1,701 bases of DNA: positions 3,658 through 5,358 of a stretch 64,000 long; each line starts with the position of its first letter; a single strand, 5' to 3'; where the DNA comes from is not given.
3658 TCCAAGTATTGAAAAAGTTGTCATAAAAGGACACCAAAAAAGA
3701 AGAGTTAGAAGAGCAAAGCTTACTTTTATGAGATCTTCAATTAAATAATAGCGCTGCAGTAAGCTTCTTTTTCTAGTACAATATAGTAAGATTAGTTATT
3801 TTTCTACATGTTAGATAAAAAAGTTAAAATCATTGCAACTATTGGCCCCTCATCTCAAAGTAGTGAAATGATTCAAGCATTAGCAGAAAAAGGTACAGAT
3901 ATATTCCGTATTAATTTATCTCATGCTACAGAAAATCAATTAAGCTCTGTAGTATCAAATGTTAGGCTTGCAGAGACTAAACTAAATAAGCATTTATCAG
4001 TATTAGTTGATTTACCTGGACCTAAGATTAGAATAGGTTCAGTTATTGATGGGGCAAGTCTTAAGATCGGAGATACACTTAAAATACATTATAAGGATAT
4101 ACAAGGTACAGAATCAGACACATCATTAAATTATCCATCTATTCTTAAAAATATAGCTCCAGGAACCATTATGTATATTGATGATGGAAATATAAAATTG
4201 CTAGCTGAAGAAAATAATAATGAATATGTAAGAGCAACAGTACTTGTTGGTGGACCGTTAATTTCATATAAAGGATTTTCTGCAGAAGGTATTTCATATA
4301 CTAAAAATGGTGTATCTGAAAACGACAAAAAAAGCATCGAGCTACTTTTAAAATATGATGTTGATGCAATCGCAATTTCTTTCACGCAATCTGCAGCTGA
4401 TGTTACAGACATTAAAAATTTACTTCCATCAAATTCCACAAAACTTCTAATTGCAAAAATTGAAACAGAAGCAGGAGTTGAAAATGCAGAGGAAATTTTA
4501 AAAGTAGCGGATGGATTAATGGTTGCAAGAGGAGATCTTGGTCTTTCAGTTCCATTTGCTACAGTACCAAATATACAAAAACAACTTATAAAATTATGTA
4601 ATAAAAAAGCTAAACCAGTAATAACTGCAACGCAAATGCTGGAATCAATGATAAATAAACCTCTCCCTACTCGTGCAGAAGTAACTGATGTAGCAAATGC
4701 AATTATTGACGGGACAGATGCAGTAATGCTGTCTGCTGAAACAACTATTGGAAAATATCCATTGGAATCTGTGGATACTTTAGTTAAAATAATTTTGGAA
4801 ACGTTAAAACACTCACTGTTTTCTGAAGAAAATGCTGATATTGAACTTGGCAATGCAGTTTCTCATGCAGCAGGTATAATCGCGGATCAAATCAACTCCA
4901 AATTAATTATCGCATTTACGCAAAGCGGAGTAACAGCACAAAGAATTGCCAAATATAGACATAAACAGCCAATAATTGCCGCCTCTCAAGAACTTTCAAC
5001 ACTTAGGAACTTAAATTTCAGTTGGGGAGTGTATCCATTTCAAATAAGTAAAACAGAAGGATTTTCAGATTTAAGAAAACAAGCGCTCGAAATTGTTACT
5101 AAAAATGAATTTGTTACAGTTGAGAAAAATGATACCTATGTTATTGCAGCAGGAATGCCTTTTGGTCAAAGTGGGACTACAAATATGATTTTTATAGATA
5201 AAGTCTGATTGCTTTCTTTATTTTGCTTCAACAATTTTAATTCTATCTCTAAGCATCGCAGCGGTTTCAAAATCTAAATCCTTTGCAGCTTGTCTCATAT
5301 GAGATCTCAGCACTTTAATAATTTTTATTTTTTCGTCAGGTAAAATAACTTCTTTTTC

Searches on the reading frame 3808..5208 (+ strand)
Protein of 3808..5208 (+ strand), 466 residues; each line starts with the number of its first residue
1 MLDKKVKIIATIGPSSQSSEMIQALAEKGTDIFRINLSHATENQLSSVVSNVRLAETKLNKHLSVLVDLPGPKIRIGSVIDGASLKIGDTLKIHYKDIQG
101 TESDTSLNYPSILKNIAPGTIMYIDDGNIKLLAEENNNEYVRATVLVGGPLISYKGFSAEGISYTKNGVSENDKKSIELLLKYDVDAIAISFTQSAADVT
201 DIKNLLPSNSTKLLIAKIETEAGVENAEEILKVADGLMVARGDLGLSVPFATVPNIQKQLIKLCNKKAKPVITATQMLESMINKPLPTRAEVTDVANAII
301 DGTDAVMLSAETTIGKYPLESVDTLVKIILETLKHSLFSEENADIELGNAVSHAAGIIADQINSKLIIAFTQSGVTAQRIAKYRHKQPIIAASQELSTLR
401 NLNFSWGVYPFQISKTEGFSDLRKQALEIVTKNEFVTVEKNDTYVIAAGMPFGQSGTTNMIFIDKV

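Call 40: search_protein_families(library=ncbifam, proteins=[window:3808-5208:+], max_evalue=0.00001)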
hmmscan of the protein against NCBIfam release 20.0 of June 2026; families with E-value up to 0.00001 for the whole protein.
window:3808-5208:+ (466 aa): 7 families
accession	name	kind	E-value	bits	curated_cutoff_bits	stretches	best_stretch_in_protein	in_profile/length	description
NF004886.0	PRK06247.1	subfamily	4.5e-140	467.5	623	1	3-466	4-470/476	pyruvate kinase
NF004491.0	PRK05826.1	subfamily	7.1e-139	463.3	432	1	3-464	4-473/477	pyruvate kinase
TIGR01064.1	pyruv_kin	equivalog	4.7e-137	457.4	306.4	1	4-465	1-475/476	pyruvate kinase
NF004978.0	PRK06354.1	subfamily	9.6e-132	440.4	462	1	3-464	7-476/590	pyruvate kinase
NF006664.0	PRK09206.1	equivalog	3.9e-99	332.3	686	1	4-463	2-467/470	pyruvate kinase PykF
NF005234.0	PRK06739.1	equivalog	1e-81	274.6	564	1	7-328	4-324/352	pyruvate kinase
NF011314.0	PRK14725.1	equivalog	1.1e-49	169.3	642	2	84-330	334-591/614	pyruvate kinase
